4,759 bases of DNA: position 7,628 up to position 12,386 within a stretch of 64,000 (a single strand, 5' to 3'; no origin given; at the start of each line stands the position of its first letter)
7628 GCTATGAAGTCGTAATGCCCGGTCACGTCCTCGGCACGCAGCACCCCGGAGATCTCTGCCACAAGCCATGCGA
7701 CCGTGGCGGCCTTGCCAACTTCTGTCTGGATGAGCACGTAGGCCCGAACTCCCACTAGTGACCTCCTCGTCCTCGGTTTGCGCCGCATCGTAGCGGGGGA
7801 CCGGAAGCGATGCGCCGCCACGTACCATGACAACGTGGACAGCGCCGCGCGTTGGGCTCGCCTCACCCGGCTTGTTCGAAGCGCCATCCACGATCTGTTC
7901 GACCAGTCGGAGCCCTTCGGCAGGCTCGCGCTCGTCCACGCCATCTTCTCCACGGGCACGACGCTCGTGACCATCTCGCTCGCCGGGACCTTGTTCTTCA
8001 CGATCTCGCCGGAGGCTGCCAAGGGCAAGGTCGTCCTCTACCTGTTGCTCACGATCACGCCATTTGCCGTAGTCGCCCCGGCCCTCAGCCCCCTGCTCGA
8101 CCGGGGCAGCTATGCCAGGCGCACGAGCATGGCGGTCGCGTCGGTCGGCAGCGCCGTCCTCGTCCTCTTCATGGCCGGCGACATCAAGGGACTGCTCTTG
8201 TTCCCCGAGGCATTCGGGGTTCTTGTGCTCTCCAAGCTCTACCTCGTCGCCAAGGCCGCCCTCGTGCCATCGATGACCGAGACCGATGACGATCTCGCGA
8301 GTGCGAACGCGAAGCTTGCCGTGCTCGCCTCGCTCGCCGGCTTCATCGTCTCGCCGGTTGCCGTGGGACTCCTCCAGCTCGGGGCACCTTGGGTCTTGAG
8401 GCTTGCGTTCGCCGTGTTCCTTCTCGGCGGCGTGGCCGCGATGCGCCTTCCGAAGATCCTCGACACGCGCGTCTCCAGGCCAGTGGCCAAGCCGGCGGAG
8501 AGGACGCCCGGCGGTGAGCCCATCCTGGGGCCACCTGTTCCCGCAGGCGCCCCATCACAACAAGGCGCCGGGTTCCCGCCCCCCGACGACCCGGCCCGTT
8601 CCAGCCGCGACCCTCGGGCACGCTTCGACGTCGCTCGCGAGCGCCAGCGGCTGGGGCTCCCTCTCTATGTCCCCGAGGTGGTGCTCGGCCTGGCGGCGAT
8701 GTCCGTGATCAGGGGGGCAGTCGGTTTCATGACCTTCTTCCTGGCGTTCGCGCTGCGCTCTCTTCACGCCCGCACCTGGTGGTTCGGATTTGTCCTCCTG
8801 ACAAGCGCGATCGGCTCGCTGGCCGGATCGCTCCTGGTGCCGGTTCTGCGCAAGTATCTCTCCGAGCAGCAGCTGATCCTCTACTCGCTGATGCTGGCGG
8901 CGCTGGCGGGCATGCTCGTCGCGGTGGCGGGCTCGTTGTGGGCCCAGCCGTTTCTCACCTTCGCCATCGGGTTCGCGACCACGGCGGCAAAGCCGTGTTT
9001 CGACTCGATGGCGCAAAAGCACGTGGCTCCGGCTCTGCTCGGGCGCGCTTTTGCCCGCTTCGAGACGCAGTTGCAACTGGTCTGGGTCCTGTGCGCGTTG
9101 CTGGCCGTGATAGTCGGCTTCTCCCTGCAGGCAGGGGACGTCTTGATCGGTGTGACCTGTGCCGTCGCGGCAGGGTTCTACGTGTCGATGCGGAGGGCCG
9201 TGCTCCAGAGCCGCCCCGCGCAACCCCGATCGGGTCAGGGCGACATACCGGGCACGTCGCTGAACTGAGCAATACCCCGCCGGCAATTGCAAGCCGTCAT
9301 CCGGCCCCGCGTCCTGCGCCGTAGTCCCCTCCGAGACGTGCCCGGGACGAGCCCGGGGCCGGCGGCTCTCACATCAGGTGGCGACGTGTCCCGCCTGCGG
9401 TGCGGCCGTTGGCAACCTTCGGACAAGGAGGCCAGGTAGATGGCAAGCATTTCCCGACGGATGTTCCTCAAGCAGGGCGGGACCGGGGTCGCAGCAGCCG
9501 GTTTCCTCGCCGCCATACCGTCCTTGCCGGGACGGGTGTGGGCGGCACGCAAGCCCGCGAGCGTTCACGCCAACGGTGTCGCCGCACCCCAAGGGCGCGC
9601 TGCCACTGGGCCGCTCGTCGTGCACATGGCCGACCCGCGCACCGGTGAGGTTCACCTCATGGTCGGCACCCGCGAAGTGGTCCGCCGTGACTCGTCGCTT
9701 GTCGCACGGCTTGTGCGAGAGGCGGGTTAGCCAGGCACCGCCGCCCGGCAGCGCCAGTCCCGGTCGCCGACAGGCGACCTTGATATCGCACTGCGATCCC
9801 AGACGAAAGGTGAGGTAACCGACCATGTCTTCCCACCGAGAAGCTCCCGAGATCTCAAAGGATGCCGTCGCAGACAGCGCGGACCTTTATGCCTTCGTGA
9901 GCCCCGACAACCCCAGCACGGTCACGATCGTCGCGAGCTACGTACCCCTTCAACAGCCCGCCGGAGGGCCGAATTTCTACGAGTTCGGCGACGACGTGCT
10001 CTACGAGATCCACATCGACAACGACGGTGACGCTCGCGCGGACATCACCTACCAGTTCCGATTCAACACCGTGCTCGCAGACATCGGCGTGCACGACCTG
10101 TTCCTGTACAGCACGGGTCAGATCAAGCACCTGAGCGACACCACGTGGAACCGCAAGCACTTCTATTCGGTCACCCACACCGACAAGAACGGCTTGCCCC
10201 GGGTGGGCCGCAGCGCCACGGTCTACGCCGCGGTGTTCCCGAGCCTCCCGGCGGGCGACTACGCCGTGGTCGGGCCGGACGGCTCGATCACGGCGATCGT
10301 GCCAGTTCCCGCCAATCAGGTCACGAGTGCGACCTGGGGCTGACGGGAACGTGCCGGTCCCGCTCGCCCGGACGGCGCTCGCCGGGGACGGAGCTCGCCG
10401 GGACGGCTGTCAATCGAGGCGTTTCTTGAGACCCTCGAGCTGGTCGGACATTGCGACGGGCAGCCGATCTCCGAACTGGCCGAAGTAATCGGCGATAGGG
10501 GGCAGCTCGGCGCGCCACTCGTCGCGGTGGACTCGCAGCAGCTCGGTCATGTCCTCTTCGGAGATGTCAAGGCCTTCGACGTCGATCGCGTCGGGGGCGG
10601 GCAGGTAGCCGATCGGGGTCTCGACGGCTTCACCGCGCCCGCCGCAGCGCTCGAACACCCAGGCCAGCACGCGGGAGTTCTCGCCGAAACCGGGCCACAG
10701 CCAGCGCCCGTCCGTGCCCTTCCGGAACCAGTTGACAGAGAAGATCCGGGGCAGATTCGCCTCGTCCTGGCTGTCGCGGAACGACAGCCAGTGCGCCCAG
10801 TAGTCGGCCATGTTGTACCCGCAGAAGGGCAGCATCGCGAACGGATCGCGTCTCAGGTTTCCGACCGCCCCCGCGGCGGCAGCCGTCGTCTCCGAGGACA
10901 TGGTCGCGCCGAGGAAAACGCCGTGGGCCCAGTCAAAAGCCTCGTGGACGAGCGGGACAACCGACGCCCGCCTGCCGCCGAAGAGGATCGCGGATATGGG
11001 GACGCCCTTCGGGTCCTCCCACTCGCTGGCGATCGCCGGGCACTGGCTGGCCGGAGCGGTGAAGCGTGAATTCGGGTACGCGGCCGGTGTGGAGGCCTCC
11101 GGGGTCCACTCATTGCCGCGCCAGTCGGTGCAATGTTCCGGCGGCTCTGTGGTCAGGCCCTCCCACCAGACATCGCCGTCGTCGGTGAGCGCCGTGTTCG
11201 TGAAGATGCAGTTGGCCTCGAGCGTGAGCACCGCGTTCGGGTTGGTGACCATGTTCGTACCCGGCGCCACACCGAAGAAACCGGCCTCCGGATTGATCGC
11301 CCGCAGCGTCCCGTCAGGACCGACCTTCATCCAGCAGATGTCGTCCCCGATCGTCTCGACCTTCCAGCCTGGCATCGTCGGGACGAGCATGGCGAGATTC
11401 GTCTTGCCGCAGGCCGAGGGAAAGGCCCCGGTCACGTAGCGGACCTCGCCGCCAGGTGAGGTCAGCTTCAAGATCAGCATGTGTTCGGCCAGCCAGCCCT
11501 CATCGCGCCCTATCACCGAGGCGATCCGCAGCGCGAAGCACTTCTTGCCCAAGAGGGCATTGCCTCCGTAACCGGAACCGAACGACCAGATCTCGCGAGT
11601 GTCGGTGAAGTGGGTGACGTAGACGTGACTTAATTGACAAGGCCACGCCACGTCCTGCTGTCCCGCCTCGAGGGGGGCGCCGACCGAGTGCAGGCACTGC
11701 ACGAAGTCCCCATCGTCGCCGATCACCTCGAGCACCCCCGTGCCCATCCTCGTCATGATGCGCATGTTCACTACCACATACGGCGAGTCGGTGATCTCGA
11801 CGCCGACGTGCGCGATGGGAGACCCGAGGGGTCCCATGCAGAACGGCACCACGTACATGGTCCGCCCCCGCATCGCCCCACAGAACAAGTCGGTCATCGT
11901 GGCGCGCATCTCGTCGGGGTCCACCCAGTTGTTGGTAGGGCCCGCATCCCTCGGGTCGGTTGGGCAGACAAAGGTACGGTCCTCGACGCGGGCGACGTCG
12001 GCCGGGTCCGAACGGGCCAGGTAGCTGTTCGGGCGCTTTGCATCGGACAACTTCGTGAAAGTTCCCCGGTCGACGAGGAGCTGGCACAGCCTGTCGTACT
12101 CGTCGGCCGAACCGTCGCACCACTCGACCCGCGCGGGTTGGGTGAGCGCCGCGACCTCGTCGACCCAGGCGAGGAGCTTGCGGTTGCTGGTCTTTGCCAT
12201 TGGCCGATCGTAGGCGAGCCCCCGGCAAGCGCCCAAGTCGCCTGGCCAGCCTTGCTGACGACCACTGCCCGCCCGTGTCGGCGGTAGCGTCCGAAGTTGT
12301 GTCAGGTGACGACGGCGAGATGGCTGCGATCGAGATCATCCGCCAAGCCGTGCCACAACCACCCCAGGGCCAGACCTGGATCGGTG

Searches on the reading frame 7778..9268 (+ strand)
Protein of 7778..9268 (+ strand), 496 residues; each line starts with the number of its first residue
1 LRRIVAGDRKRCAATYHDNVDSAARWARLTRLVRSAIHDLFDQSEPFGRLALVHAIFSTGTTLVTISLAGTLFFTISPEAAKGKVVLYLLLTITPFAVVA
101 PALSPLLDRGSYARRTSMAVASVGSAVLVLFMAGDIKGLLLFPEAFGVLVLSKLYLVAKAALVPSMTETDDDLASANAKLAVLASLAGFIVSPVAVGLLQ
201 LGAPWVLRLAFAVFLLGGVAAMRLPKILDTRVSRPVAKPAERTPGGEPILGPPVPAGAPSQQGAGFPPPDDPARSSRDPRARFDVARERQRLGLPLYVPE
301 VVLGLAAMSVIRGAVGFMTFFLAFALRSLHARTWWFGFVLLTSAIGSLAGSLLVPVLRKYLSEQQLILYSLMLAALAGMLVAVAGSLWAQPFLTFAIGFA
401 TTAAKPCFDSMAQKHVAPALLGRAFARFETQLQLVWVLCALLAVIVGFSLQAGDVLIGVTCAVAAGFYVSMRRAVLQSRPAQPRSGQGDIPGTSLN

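Call 57: search_protein_families(library=pfam, proteins=[window:7778-9268:+], max_evalue=0.00001)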
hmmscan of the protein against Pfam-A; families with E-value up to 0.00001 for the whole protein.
window:7778-9268:+ (496 aa): 1 family
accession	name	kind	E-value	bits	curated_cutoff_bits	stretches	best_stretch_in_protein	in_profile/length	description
PF07690.21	MFS_1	-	6.4e-10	38.9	33.4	1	51-438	2-345/347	Major Facilitator Superfamily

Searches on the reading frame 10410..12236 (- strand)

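Call 57: search_protein_families(library=pfam, proteins=[window:10410-12236:-], max_evalue=0.00001)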
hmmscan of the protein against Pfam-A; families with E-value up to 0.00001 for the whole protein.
window:10410-12236:- (608 aa): 2 families
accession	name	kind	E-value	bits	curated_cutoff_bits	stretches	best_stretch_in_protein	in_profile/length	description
PF00821.23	PEPCK_GTP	-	2.5e-171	569.7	23.8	1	248-606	1-357/357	Phosphoenolpyruvate carboxykinase C-terminal P-loop domain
PF17297.7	PEPCK_N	-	5.4e-101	337.2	23.8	1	24-244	2-218/218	Phosphoenolpyruvate carboxykinase N-terminal domain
